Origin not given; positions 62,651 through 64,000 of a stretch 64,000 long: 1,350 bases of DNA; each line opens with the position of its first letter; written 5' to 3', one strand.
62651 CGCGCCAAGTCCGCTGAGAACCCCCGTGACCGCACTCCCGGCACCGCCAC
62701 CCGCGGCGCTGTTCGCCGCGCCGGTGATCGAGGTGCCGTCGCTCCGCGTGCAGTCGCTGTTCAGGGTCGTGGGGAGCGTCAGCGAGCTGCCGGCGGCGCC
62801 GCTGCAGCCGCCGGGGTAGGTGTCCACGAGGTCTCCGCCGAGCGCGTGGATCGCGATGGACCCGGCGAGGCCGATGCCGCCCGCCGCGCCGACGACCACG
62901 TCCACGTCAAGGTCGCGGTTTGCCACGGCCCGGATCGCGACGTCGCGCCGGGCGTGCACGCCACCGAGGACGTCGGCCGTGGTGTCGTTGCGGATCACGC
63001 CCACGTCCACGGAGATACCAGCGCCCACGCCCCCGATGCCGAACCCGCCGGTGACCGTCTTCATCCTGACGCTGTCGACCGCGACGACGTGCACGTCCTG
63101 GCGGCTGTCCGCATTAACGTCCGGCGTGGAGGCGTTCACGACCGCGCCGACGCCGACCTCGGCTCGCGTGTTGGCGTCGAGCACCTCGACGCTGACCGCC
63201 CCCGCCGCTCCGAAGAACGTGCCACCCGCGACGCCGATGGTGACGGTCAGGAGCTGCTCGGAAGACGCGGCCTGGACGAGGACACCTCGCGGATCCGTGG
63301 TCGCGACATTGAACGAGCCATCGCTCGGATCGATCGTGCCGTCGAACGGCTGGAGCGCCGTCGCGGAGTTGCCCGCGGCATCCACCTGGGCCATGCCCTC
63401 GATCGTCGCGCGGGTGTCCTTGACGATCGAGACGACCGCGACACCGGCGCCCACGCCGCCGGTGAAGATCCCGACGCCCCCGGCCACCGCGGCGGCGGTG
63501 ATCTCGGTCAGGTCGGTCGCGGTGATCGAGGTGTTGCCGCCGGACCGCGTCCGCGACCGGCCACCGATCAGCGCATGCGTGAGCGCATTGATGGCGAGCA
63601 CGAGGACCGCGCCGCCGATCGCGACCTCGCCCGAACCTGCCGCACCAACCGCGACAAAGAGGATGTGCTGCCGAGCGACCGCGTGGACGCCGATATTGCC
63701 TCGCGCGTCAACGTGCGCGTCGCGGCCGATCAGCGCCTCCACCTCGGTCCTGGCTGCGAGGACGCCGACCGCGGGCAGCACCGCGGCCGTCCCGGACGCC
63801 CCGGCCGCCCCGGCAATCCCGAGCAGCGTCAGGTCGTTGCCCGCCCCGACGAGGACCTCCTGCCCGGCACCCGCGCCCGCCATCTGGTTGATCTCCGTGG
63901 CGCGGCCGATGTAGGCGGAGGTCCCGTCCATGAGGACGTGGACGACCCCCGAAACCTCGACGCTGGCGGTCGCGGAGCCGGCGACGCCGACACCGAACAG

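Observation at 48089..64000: Giant (over 15.9 kb, over 5,300 codons) uninterrupted ORF encoding a mosaic surface protein, still open at the window edge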

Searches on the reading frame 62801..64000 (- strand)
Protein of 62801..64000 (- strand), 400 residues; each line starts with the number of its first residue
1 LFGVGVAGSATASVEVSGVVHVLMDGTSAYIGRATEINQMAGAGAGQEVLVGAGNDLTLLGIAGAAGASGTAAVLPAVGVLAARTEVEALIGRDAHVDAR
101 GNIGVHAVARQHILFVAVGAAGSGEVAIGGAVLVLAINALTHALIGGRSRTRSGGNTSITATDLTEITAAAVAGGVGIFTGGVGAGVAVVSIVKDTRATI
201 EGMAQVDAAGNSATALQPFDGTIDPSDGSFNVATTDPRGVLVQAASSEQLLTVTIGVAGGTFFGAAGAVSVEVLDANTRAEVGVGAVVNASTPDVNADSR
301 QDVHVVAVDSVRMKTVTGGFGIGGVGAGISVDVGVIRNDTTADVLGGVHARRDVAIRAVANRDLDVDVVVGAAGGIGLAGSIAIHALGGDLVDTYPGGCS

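Call 11: find_related_loci(query=window:62801-64000:-, collection=genome_contigs, flank=10000)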
Query window:62801-64000:- (400 aa) in genome_contigs; peptide patterns used: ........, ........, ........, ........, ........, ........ (x = any residue, [..] = any of these).
410 stretches matched a pattern; 16 encode a relative of the query (tblastn E <= 1e-3); 16 distinct loci.
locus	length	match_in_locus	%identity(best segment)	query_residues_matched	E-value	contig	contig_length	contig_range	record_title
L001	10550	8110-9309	93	1-400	0e+0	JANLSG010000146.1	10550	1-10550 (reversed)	MAG: Chloroflexota bacterium isolate OTE_25_metabat_404 OTE_25_k141_3065837, whole genome shotgun sequence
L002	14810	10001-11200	85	1-400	5e-168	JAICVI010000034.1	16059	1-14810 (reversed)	MAG: Chloroflexota bacterium isolate HEB_FP_1_bin.40 k141_3608078_length_16059_cov_26.1836, whole genome shotgun sequenc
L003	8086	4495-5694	85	1-400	1e-168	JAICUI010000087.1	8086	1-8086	MAG: Chloroflexota bacterium isolate GZL_ISSM_2_bin.72 k141_2900301_length_8086_cov_17.8374, whole genome shotgun sequen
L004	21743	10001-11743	41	2-391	6e-46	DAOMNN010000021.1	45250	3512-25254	MAG TPA_asm: Rhodocyclaceae bacterium isolate AMR_MDS_5911 NODE_405_length_45250_cov_20.637659, whole genome shotgun seq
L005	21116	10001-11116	40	2-369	1e-40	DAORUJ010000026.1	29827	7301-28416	MAG TPA_asm: Thauera sp. isolate AMR_MDS_5268 NODE_1094_length_29827_cov_12.082426, whole genome shotgun sequence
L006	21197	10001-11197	34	3-396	7e-40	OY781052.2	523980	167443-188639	MAG: Anaerolineales bacterium isolate 8f30ff37-2813-42b5-9c00-6db16bde24f3 genome assembly, chromosome: 1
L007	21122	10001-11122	37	15-391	1e-39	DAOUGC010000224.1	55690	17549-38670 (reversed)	MAG TPA_asm: Levilinea sp. isolate R24_96 k131_1066532, whole genome shotgun sequence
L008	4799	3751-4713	43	42-369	2e-39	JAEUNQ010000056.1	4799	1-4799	MAG: Thauera sp. isolate new MAG-177 k141_2610812, whole genome shotgun sequence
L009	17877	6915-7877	43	42-369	4e-38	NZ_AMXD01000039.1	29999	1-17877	Thauera aminoaromatica S2 Cont39, whole genome shotgun sequence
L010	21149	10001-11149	37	1-395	3e-37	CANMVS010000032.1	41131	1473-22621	uncultured Rhizobiaceae group bacterium isolate YR2-508-J.fasta genome assembly, contig: NODE_32, whole genome shotgun s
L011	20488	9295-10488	40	3-398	1e-32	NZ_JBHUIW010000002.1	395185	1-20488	Rhodoplanes azumiensis strain KCTC 15603 spades_K_default_2, whole genome shotgun sequence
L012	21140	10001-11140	33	4-388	3e-30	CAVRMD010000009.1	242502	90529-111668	MAG: uncultured Solirubrobacteraceae bacterium isolate MFD01275.bin.1.257 genome assembly, contig: contig_20661, whole g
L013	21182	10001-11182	34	3-391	1e-37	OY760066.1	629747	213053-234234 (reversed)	MAG: Anaerolineales bacterium isolate e1712b75-d4f6-4c5e-bc49-bbfdc0d5b476 genome assembly, chromosome: 1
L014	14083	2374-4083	43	2-391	2e-52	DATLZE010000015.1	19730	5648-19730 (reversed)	MAG TPA_asm: Burkholderiales bacterium isolate SMAG_U13290 k141_200272, whole genome shotgun sequence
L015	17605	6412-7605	40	15-397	8e-33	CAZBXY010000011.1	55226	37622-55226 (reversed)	MAG TPA_asm: uncultured Frigoriglobus sp. isolate SRP287051_co2_76 genome assembly, contig: NODE_1306_length_55226_cov_1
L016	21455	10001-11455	36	44-378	8e-10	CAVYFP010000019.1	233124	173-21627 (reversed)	MAG: uncultured Alphaproteobacteria bacterium isolate MFD01188.bin.1.69 genome assembly, contig: contig_21698, whole gen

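Call 18: search_protein_families(library=pfam, proteins=[L002:380-5209:+, L002:4910-10309:+, L009:348-8000:+, L009:7701-16493:+], max_evalue=0.1)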
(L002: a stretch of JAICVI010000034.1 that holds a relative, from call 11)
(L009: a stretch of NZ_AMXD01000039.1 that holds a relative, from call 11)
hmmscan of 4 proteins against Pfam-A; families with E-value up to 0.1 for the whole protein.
L002:380-5209:+ (1610 aa): 0 families

L002:4910-10309:+ (1800 aa): 2 families
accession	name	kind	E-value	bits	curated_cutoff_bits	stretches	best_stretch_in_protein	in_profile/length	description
PF04319.19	NifZ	-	0.0025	17.9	27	0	1596-1615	4-23/73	NifZ domain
PF08845.15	SymE_toxin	-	0.023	15.2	29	0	1585-1605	23-44/54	Toxin SymE, type I toxin-antitoxin system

L009:348-8000:+ (2551 aa): 1 family
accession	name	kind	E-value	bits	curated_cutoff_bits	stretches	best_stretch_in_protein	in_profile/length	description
PF05860.19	TPS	-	6.4e-15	56.2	33.5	1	83-328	3-250/252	TPS secretion domain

L009:7701-16493:+ (2931 aa): 1 family
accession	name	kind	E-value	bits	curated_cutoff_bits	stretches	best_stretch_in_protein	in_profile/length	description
PF17192.9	MukF_M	-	0.02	15.1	25.2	1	1169-1258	37-122/161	MukF middle domain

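Call 19: search_protein_families(library=ncbifam, proteins=[L002:380-5209:+, L002:4910-10309:+, L009:348-8000:+, L009:7701-16493:+], max_evalue=0.1)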
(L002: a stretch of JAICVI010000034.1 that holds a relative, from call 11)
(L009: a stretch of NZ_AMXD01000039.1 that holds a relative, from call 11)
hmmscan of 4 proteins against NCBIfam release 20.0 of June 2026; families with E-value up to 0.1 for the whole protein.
L002:380-5209:+ (1610 aa): 0 families

L002:4910-10309:+ (1800 aa): 1 family
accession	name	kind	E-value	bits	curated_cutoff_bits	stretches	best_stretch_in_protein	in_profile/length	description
NF012206.1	LktA_tand_53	repeat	3.2e-50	168.1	50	10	972-1023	2-53/53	tandem repeat-containing filamentous protein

L009:348-8000:+ (2551 aa): 3 families
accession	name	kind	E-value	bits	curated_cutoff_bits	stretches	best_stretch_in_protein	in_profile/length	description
NF012206.1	LktA_tand_53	repeat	1.8e-98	322.6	50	19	2462-2515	1-53/53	tandem repeat-containing filamentous protein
NF012204.1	adhes_FxxPxG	domain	6.8e-45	152.7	60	1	112-252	10-151/153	leukotoxin LktA family filamentous adhesin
TIGR01901.1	adhes_NPXG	domain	6.5e-11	42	29.1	1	117-194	2-76/79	filamentous hemagglutinin N-terminal domain-containing protein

L009:7701-16493:+ (2931 aa): 7 families
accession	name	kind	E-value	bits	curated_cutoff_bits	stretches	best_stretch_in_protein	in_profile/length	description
NF012206.1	LktA_tand_53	repeat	3.1e-11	43.3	50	3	11-64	1-53/53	tandem repeat-containing filamentous protein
NF049873.2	cytotoxin_MakE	exception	0.00042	19.4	360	1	1123-1234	89-188/352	alpha-pore-forming cytotoxin subunit MakE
NF045487.1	ASRP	equivalog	0.00064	18.4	300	1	1099-1228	316-448/593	archaea-specific SMC-related protein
TIGR02168.1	SMC_prok_B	equivalog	0.0026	15.6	567.35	1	1105-1224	712-869/1181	chromosome segregation protein SMC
TIGR02169.1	SMC_prok_A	equivalog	0.0068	14.1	729.4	1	1090-1265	810-977/1165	chromosome segregation protein SMC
NF006543.0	PRK09039.1-2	equivalog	0.016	15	305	1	1137-1216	73-166/350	peptidoglycan -binding protein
TIGR04523.1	Mplasa_alph_rch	subfamily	0.038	11.9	270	1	1108-1227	525-642/745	helix-rich protein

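Call 60: search_protein_families(library=ncbifam, proteins=[L005:3644-5443:+, L010:1622-3421:+, L011:778-2577:+, L016:2123-3922:+, L004:20068-21741:+, L005:19612-21114:+, L016:14662-16536:+, L016:18592-20628:+, L015:13801-17604:+], max_evalue=0.01)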
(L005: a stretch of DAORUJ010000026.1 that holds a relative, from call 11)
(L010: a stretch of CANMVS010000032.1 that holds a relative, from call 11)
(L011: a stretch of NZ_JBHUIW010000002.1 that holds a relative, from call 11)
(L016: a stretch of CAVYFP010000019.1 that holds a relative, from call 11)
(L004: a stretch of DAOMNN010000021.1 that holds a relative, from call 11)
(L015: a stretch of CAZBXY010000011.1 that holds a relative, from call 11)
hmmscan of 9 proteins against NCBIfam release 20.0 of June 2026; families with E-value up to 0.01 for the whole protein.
L005:3644-5443:+ (600 aa): 3 families
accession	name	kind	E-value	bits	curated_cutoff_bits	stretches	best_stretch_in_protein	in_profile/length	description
NF012204.1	adhes_FxxPxG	domain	3.2e-46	157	60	1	86-236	2-152/153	leukotoxin LktA family filamentous adhesin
TIGR01901.1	adhes_NPXG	domain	4.7e-08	32.8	29.1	1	100-178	2-77/79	filamentous hemagglutinin N-terminal domain-containing protein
NF012206.1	LktA_tand_53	repeat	3.5e-05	23.9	50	2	528-578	4-53/53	tandem repeat-containing filamentous protein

L010:1622-3421:+ (600 aa): 1 family
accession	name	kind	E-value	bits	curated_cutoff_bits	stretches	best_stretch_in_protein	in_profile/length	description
NF012209.1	LEPR-8K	domain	2.9e-07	29.8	17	1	38-55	1-18/24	LEPR-XLL domain-containing protein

L011:778-2577:+ (600 aa): 1 family
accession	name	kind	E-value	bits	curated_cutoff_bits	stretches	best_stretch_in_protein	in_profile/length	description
NF012209.1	LEPR-8K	domain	7.3e-06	25.4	17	1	75-92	1-18/24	LEPR-XLL domain-containing protein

L016:2123-3922:+ (600 aa): 1 family
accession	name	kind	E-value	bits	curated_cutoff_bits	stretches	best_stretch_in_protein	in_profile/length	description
NF012209.1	LEPR-8K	domain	4.4e-07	29.2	17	1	72-89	1-18/24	LEPR-XLL domain-containing protein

L004:20068-21741:+ (558 aa): 1 family
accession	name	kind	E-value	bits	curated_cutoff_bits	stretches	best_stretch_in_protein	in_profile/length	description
TIGR03303.1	OM_YaeT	equivalog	0.0063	14.9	297.15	0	166-523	328-705/741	outer membrane protein assembly factor BamA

L005:19612-21114:+ (501 aa): 3 families
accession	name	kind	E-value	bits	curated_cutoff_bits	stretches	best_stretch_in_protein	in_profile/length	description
TIGR03303.1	OM_YaeT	equivalog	1.8e-07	30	297.15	1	88-355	239-507/741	outer membrane protein assembly factor BamA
TIGR00992.1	3a0901s03IAP75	subfamily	7.5e-07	27.8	1163.25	1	91-208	190-317/718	IAP75 family chloroplast envelope protein translocase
NF058613.1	OMPAssmBamADein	equivalog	3.6e-05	21.9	1050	1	92-207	186-297/857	outer membrane protein assembly factor BamA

L016:14662-16536:+ (624 aa): 8 families
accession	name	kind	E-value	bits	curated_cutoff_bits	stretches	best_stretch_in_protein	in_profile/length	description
TIGR01730.1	RND_mfp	subfamily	3e-23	82.3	94.9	1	384-600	16-248/322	efflux RND transporter periplasmic adaptor subunit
TIGR00999.1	8a0102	subfamily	1.9e-13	50.2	319.3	1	430-592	49-197/271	CzcB/NccB family metal efflux transporter periplasmic adaptor subunit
TIGR01843.1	type_I_hlyD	subfamily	2.7e-09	36.5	208.65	1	438-603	225-403/422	HlyD family type I secretion periplasmic adaptor subunit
TIGR00998.1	8a0101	subfamily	6e-08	32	390.8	1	463-547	184-266/334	EmrA/EmrK family multidrug efflux transporter periplasmic adaptor subunit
NF007785.0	PRK10476.1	equivalog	8.7e-06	24.8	376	1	462-560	187-283/347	multidrug transporter subunit MdtN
NF002939.0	PRK03598.1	equivalog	1.5e-05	24.3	393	1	457-566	183-285/332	secretion protein HlyD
NF011715.0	PRK15136.1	equivalog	0.00026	19.8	563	1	464-546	196-276/390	multidrug efflux MFS transporter periplasmic adaptor subunit EmrA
TIGR02971.1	heterocyst_DevB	subfamily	0.0063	15.9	129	0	456-565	177-282/327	ABC exporter membrane fusion protein, DevB family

L016:18592-20628:+ (678 aa): 8 families
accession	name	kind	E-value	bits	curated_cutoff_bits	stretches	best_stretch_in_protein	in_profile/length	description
NF009538.1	PRK12904.1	equivalog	4.1e-146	488.3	814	2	66-572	5-491/814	preprotein translocase subunit SecA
NF006630.0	PRK09200.1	subfamily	8.1e-146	487.2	862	1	69-625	8-548/789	preprotein translocase subunit SecA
TIGR00963.1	secA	equivalog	3e-143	478.9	800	2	85-572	1-473/787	preprotein translocase subunit SecA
TIGR04397.1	SecA2_Bac_anthr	exception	1.4e-135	453.4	1085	1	71-623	9-544/774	accessory Sec system translocase SecA2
NF009536.0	PRK12901.1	equivalog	2.9e-117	393.2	1493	2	368-621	495-749/1118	preprotein translocase subunit SecA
TIGR03714.1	secA2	equivalog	5.7e-116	388.6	930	1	71-625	2-544/762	accessory Sec system translocase SecA2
TIGR04221.1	SecA2_Mycobac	equivalog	2.2e-112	376.7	725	1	67-621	9-548/762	accessory Sec system translocase SecA2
NF012136.0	SecA2_Lm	equivalog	4.2e-98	329.3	1100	1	95-624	31-542/776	accessory Sec system translocase SecA2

L015:13801-17604:+ (1268 aa): 6 families
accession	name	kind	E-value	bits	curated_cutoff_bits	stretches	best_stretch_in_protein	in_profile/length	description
NF033943.0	RTX_toxin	subfamily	1.4e-21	76.5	1000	5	515-635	693-800/930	RTX family hemolysin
NF046115.1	Ca_rpt_SMc04171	equivalog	1.1e-17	64.4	625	3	1105-1153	283-331/574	SMc04171 family calcium-binding repeat protein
NF053766.1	ZapA_metallo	exception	8.2e-08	31.7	940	3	583-632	338-385/483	ZapA family metalloprotease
NF033203.1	entero_EhxA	exception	1.3e-06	26.8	2000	2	1192-1254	723-787/997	enterohemolysin EhxA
NF050046.1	PueAB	exception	5e-06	25.2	670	2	603-642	368-407/616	polyurethane esterase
NF035945.1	Zn_serralysin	subfamily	0.00071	18.9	500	1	598-642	322-366/462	serralysin family metalloprotease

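Call 75: search_protein_families(library=pfam, proteins=[L016:9980-14476:+, L016:16500-18680:+, L016:14662-16536:+, L015:13801-17604:+, L014:9001-13398:+, L004:15599-20095:+], max_evalue=0.001)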
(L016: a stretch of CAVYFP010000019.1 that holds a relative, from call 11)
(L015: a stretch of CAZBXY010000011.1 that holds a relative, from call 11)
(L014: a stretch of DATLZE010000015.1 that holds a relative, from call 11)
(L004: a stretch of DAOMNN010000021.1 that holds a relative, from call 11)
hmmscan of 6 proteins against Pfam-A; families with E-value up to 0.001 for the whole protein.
L016:9980-14476:+ (1499 aa): 0 families

L016:16500-18680:+ (726 aa): 3 families
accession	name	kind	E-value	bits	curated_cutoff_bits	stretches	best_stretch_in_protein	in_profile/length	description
PF05402.18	PqqD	-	1.2e-06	29.1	23.4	1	48-112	2-67/67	Coenzyme PQQ synthesis protein D (PqqD)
PF13437.12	HlyD_3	-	4.2e-06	27.9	22.2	0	581-627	17-63/106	HlyD family secretion protein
PF02163.28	Peptidase_M50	-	6.3e-06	26.1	27.2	1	210-314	2-127/221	Peptidase family M50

L016:14662-16536:+ (624 aa): 4 families
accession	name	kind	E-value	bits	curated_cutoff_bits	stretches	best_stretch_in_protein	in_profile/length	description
PF13437.12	HlyD_3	-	3.7e-20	73.1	22.2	2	485-589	1-106/106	HlyD family secretion protein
PF16576.10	HlyD_D23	-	7.2e-15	55.3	30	1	394-590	19-212/214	Barrel-sandwich domain of CusB or HlyD membrane-fusion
PF01590.32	GAF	-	1.6e-07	32.4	22.4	1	191-324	3-130/133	GAF domain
PF13492.12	GAF_3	-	5.8e-06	27.2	27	1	196-324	8-124/129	GAF domain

L015:13801-17604:+ (1268 aa): 1 family
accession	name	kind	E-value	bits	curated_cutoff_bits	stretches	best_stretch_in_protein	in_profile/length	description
PF00353.25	HemolysinCabind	-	1.1e-41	140.7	23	8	1115-1146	4-35/36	RTX calcium-binding nonapeptide repeat (4 copies)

L014:9001-13398:+ (1466 aa): 0 families

L004:15599-20095:+ (1499 aa): 0 families

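Call 82: find_related_loci(query=L002:1619-2818:+, collection=metagenome_contigs, flank=6000)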
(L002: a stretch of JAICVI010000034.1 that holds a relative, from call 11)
Query L002:1619-2818:+ (400 aa) in metagenome_contigs; peptide patterns used: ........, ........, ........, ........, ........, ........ (x = any residue, [..] = any of these).
223 stretches matched a pattern, but none encodes a relative of the query by tblastn (E <= 1e-3).

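Call 85: find_related_loci(query=A3, collection=metagenome_contigs, flank=8000)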
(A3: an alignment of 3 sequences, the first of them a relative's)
Query A3 (500 aa) in metagenome_contigs; peptide patterns used: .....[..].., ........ (x = any residue, [..] = any of these).
49 stretches matched a pattern, but none encodes a relative of the query by tblastn (E <= 1e-3).

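Call 88: search_protein_families(library=pfam, proteins=[L012:2-10501:+, L012:10502-21139:+, L007:15746-21121:+], max_evalue=0.001)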
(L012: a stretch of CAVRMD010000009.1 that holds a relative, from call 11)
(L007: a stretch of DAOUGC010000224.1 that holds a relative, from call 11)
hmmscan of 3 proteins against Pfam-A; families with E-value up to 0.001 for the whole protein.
L012:2-10501:+ (3500 aa): 4 families
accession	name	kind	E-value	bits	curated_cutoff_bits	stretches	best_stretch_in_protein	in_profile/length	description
PF13517.12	FG-GAP_3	-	5.1e-38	129.9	26.9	4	2052-2113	1-61/61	FG-GAP-like repeat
PF01839.29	FG-GAP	-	5.3e-27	93.6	22.1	3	2096-2122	3-27/37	FG-GAP repeat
PF14779.12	BBS1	-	3.4e-05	23.9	27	0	2084-2117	5-38/254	Ciliary BBSome complex subunit 1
PF14783.12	BBS2_Mid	-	0.00022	21.7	27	0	1769-1795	1-27/108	Ciliary BBSome complex subunit 2, middle region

L012:10502-21139:+ (3546 aa): 1 family
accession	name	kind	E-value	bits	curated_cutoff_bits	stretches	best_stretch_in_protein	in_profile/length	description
PF02839.19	CBM_5_12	-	4e-14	52.8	26.2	2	2637-2678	1-44/44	Carbohydrate-binding module family 5/12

L007:15746-21121:+ (1792 aa): 0 families
